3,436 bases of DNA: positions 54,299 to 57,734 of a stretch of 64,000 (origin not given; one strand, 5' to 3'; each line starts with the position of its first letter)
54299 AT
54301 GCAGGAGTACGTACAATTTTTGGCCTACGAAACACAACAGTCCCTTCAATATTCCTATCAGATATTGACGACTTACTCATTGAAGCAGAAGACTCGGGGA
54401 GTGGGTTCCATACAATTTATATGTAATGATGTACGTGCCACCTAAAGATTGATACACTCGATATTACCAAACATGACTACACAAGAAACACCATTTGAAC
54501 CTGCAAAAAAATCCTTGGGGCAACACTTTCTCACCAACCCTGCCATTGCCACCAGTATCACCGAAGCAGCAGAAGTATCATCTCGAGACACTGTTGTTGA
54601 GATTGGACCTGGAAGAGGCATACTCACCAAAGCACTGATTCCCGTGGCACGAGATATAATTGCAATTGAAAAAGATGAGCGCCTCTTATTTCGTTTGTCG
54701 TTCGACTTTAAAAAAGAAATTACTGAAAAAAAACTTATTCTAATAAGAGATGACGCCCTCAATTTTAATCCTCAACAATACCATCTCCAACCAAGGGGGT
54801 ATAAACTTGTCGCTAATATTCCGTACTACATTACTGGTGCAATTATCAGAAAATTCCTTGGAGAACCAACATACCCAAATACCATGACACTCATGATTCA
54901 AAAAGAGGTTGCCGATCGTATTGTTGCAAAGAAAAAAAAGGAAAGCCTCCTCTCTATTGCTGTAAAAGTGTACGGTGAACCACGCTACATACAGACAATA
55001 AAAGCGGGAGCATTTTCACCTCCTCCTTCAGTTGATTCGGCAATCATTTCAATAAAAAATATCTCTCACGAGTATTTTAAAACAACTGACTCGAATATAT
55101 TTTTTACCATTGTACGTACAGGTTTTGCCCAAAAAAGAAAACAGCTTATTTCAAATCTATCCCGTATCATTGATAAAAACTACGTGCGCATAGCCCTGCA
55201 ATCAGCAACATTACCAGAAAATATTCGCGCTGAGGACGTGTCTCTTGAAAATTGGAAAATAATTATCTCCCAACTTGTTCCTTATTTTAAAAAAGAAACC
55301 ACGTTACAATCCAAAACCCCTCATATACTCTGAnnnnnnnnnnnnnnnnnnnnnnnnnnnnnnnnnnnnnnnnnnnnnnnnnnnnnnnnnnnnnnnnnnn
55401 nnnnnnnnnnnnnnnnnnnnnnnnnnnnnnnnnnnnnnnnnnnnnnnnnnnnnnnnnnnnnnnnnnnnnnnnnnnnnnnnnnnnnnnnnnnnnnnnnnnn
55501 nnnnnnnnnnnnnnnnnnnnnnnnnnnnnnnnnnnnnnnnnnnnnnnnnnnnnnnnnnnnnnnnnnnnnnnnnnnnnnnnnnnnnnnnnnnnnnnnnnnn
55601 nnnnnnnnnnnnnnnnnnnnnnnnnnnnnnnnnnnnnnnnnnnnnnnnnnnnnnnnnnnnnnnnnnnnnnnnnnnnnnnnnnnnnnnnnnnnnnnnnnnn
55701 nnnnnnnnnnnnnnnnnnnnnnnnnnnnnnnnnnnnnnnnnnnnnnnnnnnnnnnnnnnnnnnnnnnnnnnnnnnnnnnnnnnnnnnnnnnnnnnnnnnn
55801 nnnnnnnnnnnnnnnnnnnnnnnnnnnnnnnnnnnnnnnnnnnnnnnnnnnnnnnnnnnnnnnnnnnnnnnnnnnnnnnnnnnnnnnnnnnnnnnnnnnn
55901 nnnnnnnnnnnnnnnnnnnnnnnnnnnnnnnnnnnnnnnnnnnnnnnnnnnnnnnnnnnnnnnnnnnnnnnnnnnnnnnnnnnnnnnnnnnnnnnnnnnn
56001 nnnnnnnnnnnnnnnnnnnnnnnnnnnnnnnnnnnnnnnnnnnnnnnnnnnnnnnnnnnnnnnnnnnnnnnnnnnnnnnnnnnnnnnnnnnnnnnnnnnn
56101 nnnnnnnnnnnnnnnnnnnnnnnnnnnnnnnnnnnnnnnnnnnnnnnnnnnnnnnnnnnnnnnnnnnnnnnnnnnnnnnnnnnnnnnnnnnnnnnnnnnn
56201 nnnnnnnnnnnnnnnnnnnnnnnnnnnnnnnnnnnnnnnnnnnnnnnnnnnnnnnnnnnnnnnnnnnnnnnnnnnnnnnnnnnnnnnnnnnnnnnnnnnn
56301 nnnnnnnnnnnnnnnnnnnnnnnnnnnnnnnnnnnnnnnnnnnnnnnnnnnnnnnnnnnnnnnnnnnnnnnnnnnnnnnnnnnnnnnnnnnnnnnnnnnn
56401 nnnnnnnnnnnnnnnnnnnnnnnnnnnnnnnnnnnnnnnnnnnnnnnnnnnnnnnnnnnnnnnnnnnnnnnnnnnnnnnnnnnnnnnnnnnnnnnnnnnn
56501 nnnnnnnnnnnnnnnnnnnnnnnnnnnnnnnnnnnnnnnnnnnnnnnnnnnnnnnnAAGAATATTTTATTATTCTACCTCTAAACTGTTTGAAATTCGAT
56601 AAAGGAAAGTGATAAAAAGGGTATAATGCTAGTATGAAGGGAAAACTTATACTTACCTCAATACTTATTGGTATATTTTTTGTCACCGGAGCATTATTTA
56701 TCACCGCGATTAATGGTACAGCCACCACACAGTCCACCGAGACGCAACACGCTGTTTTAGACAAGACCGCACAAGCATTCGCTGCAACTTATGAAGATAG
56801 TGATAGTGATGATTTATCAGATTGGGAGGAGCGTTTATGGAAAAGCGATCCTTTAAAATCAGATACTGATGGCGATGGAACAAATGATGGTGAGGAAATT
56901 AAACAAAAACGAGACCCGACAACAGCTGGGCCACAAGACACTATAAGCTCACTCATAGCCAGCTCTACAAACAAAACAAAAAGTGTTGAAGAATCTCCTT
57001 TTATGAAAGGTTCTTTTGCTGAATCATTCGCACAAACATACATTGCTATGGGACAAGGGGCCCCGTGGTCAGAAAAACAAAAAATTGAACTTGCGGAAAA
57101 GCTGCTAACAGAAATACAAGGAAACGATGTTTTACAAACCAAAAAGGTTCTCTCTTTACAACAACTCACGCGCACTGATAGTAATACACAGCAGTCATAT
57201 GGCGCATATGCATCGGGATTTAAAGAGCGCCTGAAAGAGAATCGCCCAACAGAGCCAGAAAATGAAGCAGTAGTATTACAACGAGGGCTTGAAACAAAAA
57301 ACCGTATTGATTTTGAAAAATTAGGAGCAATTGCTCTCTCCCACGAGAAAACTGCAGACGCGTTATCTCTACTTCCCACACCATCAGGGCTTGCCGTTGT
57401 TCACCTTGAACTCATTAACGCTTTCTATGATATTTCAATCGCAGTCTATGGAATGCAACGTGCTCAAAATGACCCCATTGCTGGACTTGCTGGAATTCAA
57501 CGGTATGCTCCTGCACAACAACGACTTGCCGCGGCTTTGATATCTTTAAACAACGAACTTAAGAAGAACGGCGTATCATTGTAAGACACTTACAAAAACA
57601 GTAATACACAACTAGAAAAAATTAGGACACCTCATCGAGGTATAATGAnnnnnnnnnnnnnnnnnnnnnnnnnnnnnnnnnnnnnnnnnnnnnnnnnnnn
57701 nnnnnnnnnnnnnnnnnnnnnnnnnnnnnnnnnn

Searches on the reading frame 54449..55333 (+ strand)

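Call 6: search_protein_families(library=pfam, proteins=[window:54449-55333:+], max_evalue=0.1)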
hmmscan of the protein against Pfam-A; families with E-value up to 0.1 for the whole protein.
window:54449-55333:+ (294 aa): 1 family
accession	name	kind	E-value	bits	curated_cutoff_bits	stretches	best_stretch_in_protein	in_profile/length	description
PF00398.26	RrnaAD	-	1.6e-52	178.7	24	1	19-272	4-257/263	Ribosomal RNA adenine dimethylase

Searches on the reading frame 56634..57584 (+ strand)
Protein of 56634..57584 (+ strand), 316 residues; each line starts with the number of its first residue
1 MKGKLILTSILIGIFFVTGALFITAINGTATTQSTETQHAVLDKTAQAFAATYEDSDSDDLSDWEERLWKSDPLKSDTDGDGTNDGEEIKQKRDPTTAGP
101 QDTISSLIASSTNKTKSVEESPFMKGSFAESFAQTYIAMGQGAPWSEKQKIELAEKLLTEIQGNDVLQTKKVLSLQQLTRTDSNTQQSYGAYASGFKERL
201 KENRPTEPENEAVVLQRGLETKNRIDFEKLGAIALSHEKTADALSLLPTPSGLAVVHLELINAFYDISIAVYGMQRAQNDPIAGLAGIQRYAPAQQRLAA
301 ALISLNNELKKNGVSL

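Call 6: search_protein_families(library=pfam, proteins=[window:56634-57584:+], max_evalue=0.1)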
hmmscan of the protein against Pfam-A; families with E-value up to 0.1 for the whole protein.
window:56634-57584:+ (316 aa): 1 family
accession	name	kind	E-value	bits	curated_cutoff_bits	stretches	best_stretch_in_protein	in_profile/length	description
PF18884.5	TSP3_bac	-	0.0051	17.1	25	1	77-95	1-19/22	Bacterial TSP3 repeat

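Call 8: search_protein_families(library=ncbifam, proteins=[window:56634-57584:+], max_evalue=0.1)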
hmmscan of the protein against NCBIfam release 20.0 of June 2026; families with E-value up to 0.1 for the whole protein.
window:56634-57584:+ (316 aa): 2 families
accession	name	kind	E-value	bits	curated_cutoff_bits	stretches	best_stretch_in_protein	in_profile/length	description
NF033765.2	gliding_CglD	equivalog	0.0002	19.3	400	1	54-94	206-246/1124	adventurous gliding motility lipoprotein CglD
NF047639.1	throspo3_MtsD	equivalog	0.014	13.5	800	1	32-97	456-529/651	cell-cell cohesion protein MtsD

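Call 107: search_protein_families(library=pfam, proteins=[window:56634-57584:+], max_evalue=1)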
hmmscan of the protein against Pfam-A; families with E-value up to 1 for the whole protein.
window:56634-57584:+ (316 aa): 2 families
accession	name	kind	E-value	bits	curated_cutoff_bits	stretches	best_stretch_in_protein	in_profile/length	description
PF18884.5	TSP3_bac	-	0.0051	17.1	25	1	77-95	1-19/22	Bacterial TSP3 repeat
PF21743.3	PTM_DIR17_Tudor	-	0.14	12.4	27.2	1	43-65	21-42/48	PTM/DIR17-like, Tudor domain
